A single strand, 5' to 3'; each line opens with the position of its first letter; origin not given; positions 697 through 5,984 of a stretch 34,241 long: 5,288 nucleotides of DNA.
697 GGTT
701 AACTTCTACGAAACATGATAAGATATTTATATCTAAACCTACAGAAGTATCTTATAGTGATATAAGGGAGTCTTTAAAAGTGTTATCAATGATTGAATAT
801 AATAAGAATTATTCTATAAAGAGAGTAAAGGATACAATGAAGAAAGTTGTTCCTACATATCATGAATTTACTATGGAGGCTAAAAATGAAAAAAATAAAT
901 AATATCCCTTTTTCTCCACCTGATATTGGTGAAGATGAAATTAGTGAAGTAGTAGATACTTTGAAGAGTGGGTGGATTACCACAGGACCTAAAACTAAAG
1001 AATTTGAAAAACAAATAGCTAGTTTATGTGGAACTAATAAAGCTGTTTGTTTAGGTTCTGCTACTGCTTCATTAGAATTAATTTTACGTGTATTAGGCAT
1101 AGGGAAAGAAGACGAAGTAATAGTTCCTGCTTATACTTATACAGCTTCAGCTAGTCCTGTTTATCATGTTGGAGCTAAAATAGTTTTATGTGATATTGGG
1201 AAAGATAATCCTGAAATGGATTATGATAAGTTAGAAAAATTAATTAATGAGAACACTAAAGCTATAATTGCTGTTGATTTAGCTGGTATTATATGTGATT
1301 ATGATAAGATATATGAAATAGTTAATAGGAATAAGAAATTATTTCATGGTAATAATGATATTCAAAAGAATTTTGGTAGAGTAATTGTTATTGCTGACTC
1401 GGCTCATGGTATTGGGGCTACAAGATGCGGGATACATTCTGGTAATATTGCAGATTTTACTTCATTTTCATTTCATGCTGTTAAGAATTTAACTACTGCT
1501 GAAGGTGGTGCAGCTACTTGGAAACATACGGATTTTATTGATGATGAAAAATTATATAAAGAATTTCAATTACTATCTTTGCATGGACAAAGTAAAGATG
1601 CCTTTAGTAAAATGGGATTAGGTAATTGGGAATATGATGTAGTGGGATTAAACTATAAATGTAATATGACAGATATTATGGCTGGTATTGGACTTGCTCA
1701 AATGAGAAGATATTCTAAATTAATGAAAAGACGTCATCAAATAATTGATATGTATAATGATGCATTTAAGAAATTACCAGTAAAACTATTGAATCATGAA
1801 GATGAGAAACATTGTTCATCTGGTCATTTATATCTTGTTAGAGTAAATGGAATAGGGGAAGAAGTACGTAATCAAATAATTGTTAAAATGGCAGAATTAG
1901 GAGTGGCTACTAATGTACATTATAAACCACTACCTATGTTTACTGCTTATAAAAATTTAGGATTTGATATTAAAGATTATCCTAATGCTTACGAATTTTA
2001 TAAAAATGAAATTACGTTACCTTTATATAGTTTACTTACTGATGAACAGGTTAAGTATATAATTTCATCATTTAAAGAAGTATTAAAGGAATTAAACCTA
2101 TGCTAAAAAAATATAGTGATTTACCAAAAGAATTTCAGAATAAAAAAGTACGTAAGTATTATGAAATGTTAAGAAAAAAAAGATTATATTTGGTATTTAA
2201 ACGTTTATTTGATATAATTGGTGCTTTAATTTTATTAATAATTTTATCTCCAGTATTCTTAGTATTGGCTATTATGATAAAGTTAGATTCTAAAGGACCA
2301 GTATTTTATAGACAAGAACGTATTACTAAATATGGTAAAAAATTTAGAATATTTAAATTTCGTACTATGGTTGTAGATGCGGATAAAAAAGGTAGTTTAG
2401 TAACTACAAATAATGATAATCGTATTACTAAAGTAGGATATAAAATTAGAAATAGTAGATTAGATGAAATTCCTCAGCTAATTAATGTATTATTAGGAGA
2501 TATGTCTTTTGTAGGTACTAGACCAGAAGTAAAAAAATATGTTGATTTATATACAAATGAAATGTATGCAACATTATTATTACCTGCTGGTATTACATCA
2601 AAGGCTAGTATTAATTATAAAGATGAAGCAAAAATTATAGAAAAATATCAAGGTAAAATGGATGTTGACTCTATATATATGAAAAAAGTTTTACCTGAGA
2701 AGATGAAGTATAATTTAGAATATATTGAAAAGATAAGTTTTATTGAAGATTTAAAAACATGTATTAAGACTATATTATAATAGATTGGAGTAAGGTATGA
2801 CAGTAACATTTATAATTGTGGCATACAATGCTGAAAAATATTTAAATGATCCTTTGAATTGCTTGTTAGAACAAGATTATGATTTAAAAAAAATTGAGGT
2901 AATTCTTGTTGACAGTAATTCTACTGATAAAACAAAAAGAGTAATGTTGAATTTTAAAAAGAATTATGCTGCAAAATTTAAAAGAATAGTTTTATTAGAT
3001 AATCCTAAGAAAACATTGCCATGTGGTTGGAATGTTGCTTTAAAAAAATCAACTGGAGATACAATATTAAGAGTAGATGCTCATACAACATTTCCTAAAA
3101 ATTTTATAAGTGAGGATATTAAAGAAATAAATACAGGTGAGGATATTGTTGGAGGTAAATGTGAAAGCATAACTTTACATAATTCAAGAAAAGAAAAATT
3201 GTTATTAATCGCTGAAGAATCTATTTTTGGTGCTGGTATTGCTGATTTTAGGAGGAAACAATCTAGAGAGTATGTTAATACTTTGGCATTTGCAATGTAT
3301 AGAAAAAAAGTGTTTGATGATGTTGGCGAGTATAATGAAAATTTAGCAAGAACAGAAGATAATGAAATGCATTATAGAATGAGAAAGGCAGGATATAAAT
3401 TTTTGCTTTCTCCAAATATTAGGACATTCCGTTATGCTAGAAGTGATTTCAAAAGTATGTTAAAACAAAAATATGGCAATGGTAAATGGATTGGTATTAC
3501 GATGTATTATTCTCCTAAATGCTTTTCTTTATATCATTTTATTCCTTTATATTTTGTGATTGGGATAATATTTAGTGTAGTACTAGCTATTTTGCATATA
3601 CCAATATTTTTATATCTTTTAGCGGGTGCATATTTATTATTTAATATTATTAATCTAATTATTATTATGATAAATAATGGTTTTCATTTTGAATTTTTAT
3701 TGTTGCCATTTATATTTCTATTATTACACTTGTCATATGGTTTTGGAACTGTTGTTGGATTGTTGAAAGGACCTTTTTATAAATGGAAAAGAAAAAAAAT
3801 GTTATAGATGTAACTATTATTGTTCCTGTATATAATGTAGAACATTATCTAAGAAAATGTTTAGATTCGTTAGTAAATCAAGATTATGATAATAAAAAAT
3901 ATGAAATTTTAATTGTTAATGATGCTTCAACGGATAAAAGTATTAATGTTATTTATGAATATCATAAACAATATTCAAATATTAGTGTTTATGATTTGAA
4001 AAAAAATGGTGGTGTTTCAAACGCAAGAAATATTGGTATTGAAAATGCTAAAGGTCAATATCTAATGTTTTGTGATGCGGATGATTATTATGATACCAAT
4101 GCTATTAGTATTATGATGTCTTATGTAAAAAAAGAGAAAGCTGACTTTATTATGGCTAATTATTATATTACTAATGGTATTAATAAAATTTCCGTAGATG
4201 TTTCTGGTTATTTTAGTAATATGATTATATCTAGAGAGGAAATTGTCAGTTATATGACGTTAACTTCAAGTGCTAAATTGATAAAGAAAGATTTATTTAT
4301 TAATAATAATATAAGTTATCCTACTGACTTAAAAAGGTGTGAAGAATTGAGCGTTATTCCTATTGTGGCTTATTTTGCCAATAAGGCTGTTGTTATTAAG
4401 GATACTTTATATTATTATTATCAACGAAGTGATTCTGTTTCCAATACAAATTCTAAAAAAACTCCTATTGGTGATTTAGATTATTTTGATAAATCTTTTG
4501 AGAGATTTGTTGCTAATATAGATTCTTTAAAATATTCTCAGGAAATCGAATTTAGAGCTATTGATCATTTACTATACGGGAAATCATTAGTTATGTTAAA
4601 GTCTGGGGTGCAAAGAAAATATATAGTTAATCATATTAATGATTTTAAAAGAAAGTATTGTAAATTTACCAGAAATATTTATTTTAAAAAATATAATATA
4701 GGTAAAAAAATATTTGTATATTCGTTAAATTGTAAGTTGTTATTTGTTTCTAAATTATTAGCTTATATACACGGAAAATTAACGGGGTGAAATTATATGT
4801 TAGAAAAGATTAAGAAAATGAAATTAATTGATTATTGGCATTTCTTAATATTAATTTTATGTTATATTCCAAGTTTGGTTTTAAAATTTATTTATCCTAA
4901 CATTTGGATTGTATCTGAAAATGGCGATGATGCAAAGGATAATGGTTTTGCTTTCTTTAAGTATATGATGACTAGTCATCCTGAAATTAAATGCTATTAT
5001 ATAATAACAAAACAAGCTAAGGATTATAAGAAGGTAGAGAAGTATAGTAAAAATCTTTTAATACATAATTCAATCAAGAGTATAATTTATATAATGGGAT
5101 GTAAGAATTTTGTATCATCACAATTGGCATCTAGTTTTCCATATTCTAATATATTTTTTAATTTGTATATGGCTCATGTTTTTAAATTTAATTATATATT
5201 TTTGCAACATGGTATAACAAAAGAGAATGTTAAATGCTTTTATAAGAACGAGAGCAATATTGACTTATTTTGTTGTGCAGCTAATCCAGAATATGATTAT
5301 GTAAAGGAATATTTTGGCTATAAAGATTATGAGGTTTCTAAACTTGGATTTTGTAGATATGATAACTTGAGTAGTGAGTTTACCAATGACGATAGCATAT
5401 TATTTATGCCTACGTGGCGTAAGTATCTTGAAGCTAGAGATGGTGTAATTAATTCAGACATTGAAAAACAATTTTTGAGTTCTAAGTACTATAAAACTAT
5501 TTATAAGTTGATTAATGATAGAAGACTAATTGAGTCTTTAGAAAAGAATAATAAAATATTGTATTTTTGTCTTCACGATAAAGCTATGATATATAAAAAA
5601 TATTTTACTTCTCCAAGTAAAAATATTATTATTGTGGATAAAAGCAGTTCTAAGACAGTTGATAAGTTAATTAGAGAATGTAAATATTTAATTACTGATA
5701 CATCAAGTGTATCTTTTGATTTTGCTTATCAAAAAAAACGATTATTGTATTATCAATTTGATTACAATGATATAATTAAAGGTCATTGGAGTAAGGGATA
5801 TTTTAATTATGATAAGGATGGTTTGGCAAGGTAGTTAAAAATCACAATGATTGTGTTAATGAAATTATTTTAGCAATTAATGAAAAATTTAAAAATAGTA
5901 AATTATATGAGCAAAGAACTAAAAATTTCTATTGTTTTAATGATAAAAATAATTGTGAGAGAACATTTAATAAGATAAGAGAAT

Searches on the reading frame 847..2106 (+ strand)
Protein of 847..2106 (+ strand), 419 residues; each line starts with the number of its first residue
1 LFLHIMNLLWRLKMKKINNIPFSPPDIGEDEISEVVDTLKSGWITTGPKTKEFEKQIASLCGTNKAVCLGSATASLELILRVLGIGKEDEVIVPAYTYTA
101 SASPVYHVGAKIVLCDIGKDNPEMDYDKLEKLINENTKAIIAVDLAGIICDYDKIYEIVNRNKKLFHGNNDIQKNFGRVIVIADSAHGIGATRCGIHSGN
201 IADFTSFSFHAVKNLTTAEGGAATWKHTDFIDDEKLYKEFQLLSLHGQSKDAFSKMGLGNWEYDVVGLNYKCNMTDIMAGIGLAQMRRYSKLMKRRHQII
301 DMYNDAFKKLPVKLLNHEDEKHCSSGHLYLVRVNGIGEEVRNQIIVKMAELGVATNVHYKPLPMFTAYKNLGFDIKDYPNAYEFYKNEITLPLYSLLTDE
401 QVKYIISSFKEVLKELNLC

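Call 8: search_protein_families(library=pfam, proteins=[window:847-2106:+], max_evalue=0.001)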
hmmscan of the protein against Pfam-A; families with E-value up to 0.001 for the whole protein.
window:847-2106:+ (419 aa): 4 families
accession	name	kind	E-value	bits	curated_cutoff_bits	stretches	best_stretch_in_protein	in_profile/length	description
PF01041.23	DegT_DnrJ_EryC1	-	5.8e-90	302.5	19.8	1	26-409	2-359/360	DegT/DnrJ/EryC1/StrS aminotransferase family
PF00155.27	Aminotran_1_2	-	1.5e-07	31.4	19.7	1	50-141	44-151/361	Aminotransferase class I and II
PF01053.26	Cys_Met_Meta_PP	-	3.7e-05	22.9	27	1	47-160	51-161/381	Cys/Met metabolism PLP-dependent enzyme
PF00266.25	Aminotran_5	-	0.00019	21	21.5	1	50-166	45-172/371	Aminotransferase class-V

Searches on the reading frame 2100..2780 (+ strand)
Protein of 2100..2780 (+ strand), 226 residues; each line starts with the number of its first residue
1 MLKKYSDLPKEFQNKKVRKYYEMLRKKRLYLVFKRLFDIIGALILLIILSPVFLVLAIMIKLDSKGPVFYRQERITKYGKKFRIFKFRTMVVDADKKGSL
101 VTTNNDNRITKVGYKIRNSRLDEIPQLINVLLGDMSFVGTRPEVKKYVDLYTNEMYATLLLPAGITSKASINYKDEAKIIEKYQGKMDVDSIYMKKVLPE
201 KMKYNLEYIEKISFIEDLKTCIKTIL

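Call 8: search_protein_families(library=pfam, proteins=[window:2100-2780:+], max_evalue=0.001)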
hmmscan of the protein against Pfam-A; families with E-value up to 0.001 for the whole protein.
window:2100-2780:+ (226 aa): 1 family
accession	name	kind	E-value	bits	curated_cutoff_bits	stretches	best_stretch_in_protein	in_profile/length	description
PF02397.22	Bac_transf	-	7.8e-59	198.7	27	1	34-225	1-174/179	Bacterial sugar transferase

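Call 87: find_encoding_contigs(protein=window:2100-2780:+, flank=10000, max_places=1)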
Protein window:2100-2780:+ (226 aa): 12 contigs read that carry it; 1 place shown.
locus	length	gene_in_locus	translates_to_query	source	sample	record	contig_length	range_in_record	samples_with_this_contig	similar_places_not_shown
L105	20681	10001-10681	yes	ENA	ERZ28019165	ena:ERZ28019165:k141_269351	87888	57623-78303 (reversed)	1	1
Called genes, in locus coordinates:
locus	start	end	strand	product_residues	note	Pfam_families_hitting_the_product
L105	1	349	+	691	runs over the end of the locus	PF00009:GTP_EFTU, PF03144:GTP_EFTU_D2, PF22042:EF-G_D2, PF14492:EFG_III, PF16658:RF3_C (weak), PF03764:EFG_IV, PF00679:EFG_C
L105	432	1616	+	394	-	PF00009:GTP_EFTU, PF03144:GTP_EFTU_D2, PF03143:GTP_EFTU_D3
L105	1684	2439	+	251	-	PF00383:dCMP_cyt_deam_1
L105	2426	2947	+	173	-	PF13302:Acetyltransf_3, PF13523:Acetyltransf_8, PF00583:Acetyltransf_1 (weak)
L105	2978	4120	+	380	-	PF00768:Peptidase_S11, PF13354:Beta-lactamase2, PF07943:PBP5_C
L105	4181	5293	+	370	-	PF01545:Cation_efflux, PF16916:ZT_dimer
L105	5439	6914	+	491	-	PF03816:LytR_cpsA_psr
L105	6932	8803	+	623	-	PF13727:CoA_binding_3, PF17836:PglD_N (weak), PF00106:adh_short (weak), PF01073:3Beta_HSD (weak), PF01370:Epimerase, PF02719:Polysacc_synt_2, PF04321:RmlD_sub_bind, PF16363:GDP_Man_Dehyd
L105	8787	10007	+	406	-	PF00155:Aminotran_1_2 (weak), PF01041:DegT_DnrJ_EryC1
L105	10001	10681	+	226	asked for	PF02397:Bac_transf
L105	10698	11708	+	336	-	PF00535:Glycos_transf_2, PF13641:Glyco_tranf_2_3, PF13632:Glyco_trans_2_3 (weak)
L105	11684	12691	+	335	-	PF00535:Glycos_transf_2, PF10111:Glyco_tranf_2_2, PF13506:Glyco_transf_21, PF13641:Glyco_tranf_2_3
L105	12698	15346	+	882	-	PF04464:Glyphos_transf, PF14296:O-ag_pol_Wzy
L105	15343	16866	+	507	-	-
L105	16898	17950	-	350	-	-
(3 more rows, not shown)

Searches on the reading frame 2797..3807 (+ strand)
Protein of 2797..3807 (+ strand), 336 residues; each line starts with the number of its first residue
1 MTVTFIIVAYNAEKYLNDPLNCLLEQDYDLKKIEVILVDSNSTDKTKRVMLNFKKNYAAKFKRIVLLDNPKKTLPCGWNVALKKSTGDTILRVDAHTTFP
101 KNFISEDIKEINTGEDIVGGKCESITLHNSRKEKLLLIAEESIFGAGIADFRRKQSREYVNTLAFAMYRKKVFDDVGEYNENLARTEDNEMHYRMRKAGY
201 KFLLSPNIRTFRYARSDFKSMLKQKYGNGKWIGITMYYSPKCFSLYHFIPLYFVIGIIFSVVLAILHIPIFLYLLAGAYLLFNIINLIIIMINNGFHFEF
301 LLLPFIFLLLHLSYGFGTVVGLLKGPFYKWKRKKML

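Call 8: search_protein_families(library=pfam, proteins=[window:2797-3807:+], max_evalue=0.001)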
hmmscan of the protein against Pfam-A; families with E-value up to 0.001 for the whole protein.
window:2797-3807:+ (336 aa): 4 families
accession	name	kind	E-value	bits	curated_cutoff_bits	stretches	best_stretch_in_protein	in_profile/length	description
PF00535.33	Glycos_transf_2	-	4.7e-24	85.6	23.3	1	5-176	2-167/168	Glycosyl transferase family 2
PF13641.12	Glyco_tranf_2_3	-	5.7e-09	36.8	27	1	3-225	3-224/230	Glycosyltransferase like family 2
PF13632.12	Glyco_trans_2_3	-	1.6e-07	31.8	27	1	163-277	74-187/198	Glycosyl transferase family group 2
PF10111.15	Glyco_tranf_2_2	-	0.0002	21.4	27.3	0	6-209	3-214/276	Glycosyltransferase like family 2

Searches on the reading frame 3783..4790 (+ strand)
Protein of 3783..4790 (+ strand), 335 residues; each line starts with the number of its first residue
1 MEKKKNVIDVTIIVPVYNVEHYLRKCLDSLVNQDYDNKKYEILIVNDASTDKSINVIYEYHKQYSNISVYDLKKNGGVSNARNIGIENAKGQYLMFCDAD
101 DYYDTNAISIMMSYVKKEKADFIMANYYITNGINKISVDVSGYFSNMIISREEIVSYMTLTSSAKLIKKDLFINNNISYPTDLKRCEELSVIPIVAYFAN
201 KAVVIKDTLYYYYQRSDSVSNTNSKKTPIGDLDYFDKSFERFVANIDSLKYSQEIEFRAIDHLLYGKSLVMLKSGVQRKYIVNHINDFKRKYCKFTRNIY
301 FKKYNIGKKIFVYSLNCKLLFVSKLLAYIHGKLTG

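Call 8: search_protein_families(library=pfam, proteins=[window:3783-4790:+], max_evalue=0.001)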
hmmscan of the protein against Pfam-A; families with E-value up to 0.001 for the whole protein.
window:3783-4790:+ (335 aa): 3 families
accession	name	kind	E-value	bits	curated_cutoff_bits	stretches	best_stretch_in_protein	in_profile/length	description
PF00535.33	Glycos_transf_2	-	2.9e-36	125.3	23.3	1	11-145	1-137/168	Glycosyl transferase family 2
PF13641.12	Glyco_tranf_2_3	-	8.2e-12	46.1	27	1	10-125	3-121/230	Glycosyltransferase like family 2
PF10111.15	Glyco_tranf_2_2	-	1.3e-11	44.9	27.3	1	11-155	1-152/276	Glycosyltransferase like family 2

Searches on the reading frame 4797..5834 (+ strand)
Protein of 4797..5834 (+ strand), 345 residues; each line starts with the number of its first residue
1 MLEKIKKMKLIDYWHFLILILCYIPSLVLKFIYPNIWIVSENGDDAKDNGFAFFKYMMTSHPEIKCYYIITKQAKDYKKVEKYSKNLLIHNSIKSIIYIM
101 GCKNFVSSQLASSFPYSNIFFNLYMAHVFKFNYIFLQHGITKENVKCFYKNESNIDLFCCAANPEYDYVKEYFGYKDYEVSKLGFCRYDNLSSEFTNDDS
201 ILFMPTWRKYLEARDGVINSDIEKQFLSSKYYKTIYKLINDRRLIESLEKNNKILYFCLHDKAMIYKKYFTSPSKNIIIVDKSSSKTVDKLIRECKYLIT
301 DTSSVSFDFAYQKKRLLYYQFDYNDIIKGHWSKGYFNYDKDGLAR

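Call 8: search_protein_families(library=pfam, proteins=[window:4797-5834:+], max_evalue=0.001)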
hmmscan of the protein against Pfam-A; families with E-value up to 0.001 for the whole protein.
window:4797-5834:+ (345 aa): 1 family
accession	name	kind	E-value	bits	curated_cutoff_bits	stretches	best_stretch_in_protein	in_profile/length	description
PF04464.20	Glyphos_transf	-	1.6e-22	80.5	22.1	1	35-325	15-298/367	CDP-Glycerol:Poly(glycerophosphate) glycerophosphotransferase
